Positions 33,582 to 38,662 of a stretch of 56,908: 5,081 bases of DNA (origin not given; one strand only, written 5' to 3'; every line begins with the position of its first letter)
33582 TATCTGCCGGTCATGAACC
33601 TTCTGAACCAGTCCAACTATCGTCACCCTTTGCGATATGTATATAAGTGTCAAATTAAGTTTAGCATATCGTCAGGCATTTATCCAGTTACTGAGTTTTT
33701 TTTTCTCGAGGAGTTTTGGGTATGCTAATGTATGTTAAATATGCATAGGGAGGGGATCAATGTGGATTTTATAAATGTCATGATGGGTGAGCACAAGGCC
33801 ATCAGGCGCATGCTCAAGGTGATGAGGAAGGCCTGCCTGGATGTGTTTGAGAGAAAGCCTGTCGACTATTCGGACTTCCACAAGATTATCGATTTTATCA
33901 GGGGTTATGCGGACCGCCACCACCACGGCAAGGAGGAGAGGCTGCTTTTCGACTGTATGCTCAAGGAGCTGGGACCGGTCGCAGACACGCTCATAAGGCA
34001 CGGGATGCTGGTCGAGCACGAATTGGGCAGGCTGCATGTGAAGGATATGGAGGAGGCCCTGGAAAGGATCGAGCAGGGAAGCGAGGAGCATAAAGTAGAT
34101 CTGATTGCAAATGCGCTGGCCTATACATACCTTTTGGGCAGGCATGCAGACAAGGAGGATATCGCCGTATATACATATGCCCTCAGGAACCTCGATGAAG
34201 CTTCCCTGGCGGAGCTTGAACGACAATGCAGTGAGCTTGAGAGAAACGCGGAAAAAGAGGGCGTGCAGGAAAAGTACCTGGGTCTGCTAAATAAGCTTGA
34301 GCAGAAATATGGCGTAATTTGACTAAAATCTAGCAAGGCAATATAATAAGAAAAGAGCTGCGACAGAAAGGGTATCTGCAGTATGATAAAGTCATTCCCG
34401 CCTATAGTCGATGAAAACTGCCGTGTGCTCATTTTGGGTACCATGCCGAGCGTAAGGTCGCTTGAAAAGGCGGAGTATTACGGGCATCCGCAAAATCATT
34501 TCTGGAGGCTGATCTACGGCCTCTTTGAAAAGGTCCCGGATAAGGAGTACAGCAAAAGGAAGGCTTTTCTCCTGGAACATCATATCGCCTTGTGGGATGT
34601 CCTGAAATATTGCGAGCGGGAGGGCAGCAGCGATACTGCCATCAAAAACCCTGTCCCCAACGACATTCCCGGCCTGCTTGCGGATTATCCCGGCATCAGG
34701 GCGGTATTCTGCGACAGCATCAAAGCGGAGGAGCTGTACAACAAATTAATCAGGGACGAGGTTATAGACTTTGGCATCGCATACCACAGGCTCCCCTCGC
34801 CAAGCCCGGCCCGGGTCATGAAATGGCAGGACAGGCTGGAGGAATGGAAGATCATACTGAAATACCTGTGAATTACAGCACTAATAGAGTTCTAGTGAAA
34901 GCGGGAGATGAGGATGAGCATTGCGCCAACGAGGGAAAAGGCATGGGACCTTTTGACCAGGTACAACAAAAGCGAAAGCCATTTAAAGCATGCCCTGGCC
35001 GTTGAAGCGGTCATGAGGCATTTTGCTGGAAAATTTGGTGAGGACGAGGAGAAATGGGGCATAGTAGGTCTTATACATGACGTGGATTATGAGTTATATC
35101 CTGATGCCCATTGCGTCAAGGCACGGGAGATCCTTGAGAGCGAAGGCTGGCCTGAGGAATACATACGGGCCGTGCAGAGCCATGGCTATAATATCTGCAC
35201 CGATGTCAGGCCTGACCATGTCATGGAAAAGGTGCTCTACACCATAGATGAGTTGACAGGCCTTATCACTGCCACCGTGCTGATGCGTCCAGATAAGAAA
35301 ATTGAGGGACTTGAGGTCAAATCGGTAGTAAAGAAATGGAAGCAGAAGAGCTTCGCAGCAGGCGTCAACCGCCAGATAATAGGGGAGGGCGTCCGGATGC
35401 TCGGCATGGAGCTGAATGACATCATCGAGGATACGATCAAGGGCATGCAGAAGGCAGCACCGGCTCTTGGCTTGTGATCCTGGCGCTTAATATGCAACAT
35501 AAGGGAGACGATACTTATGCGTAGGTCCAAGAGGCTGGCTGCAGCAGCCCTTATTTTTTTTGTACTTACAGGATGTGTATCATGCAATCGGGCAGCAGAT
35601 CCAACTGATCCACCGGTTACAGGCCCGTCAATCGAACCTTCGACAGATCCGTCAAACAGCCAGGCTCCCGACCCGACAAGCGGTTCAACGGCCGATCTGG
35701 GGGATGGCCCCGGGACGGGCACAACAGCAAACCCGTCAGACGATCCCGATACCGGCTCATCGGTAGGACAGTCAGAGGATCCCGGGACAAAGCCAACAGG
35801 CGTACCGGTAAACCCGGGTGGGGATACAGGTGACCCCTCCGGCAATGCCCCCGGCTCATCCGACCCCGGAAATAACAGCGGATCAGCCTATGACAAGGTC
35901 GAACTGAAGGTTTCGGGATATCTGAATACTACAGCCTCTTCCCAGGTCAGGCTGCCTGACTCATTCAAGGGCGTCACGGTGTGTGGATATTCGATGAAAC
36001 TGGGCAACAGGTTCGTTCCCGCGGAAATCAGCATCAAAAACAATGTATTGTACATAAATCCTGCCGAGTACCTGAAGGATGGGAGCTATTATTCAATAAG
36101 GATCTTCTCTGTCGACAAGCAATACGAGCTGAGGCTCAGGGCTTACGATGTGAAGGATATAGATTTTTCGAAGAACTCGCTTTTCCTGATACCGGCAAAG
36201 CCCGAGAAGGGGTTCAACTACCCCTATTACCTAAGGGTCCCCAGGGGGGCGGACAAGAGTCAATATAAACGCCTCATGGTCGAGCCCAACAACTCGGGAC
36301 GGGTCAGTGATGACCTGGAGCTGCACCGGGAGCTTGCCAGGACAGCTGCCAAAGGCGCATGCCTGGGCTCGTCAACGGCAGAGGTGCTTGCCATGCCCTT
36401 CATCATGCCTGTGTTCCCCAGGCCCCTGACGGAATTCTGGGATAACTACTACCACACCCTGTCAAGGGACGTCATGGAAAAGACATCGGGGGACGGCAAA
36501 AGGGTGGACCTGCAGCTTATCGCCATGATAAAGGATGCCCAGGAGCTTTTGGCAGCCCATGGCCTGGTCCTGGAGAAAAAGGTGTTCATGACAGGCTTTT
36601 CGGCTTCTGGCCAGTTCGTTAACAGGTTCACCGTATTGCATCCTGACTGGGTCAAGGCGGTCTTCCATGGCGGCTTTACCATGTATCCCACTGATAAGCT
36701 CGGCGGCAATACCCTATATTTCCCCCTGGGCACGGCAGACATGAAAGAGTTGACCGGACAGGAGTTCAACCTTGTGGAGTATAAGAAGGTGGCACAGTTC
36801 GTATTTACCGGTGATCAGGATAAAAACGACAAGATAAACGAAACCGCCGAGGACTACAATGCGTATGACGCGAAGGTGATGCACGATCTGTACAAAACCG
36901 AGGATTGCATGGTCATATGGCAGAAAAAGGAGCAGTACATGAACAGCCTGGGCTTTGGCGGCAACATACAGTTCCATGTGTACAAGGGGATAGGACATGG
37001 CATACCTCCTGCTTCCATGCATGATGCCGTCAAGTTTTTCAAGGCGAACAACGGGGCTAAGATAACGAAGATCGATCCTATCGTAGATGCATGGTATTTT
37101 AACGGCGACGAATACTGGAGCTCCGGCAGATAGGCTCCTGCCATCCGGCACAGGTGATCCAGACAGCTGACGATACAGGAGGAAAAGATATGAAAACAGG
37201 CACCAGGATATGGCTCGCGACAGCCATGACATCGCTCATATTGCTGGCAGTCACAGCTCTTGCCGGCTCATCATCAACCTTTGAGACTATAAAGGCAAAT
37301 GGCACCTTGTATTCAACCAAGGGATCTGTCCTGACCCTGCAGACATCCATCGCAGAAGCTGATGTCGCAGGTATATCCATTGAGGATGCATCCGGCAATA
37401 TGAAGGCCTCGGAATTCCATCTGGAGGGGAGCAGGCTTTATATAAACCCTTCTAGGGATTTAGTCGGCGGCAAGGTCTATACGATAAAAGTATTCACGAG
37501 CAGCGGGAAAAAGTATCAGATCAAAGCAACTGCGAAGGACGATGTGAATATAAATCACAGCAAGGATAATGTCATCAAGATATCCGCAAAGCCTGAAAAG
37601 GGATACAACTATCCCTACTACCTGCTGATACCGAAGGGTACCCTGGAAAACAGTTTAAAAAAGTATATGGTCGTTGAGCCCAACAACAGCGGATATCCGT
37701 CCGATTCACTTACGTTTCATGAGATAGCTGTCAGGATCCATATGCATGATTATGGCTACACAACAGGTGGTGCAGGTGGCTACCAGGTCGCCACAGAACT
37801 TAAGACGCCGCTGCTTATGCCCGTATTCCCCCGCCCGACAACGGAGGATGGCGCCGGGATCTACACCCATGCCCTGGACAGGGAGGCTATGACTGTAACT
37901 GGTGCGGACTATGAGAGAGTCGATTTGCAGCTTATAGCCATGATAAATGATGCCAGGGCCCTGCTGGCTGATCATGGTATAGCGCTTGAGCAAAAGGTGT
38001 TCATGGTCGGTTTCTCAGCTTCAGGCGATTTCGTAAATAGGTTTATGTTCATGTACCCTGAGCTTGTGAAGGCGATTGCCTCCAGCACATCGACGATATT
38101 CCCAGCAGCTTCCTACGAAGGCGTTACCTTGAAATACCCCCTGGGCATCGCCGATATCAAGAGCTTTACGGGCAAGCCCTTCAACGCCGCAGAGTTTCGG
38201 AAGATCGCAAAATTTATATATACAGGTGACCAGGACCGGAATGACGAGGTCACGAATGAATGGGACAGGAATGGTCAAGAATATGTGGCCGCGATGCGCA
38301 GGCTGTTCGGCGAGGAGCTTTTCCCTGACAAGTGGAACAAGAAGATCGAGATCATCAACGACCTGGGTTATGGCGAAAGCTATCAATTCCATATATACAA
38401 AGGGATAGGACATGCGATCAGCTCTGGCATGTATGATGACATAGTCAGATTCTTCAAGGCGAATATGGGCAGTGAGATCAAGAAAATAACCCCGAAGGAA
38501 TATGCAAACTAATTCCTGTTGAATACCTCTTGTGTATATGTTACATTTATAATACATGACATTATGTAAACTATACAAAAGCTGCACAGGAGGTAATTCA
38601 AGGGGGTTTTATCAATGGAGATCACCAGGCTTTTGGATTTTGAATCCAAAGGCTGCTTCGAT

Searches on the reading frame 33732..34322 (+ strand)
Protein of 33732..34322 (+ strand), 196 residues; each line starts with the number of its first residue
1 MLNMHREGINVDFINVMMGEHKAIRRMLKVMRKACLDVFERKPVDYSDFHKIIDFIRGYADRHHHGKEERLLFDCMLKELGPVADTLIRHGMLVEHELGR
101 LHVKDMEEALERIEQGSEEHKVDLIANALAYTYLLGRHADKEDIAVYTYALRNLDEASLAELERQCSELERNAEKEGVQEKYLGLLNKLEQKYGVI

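Call 86: search_protein_families(library=pfam, proteins=[window:33732-34322:+], max_evalue=0.1)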
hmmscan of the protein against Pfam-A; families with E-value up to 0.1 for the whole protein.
window:33732-34322:+ (196 aa): 3 families
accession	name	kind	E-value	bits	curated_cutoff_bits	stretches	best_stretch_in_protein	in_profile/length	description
PF01814.28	Hemerythrin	-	1.5e-10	42.1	25.3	1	13-146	2-123/127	Hemerythrin HHE cation binding domain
PF12643.12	MazG-like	-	0.0067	17.1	27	1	104-138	17-51/85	MazG-like family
PF22662.2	Csa3_N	-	0.07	13.6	27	0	19-59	40-80/120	Csa3 CRISPR-associated Rossmann-like domain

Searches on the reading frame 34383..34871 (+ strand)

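Call 86: search_protein_families(library=pfam, proteins=[window:34383-34871:+], max_evalue=0.1)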
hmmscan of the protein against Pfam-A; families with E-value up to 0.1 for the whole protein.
window:34383-34871:+ (162 aa): 1 family
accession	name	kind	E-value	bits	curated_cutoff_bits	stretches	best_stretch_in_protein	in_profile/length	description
PF03167.25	UDG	-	5.3e-09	36.7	24.3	1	7-155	2-133/141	Uracil DNA glycosylase superfamily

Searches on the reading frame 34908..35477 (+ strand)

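Call 86: search_protein_families(library=pfam, proteins=[window:34908-35477:+], max_evalue=0.1)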
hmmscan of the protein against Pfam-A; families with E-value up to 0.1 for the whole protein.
window:34908-35477:+ (189 aa): 1 family
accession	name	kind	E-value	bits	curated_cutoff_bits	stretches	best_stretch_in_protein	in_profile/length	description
PF01966.28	HD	-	2.3e-06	28.3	22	1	27-115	3-112/116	HD domain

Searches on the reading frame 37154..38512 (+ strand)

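Call 41: search_protein_families(library=pfam, proteins=[window:37154-38512:+], max_evalue=0.0001)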
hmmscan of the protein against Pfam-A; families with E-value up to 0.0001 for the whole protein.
window:37154-38512:+ (452 aa): 0 families

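Call 86: search_protein_families(library=pfam, proteins=[window:37154-38512:+], max_evalue=0.1)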
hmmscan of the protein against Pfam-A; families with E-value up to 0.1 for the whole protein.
window:37154-38512:+ (452 aa): 1 family
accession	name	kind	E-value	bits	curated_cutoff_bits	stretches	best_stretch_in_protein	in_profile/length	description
PF13205.12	Big_5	-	0.064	14.4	23.6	0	60-114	27-84/105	Bacterial Ig-like domain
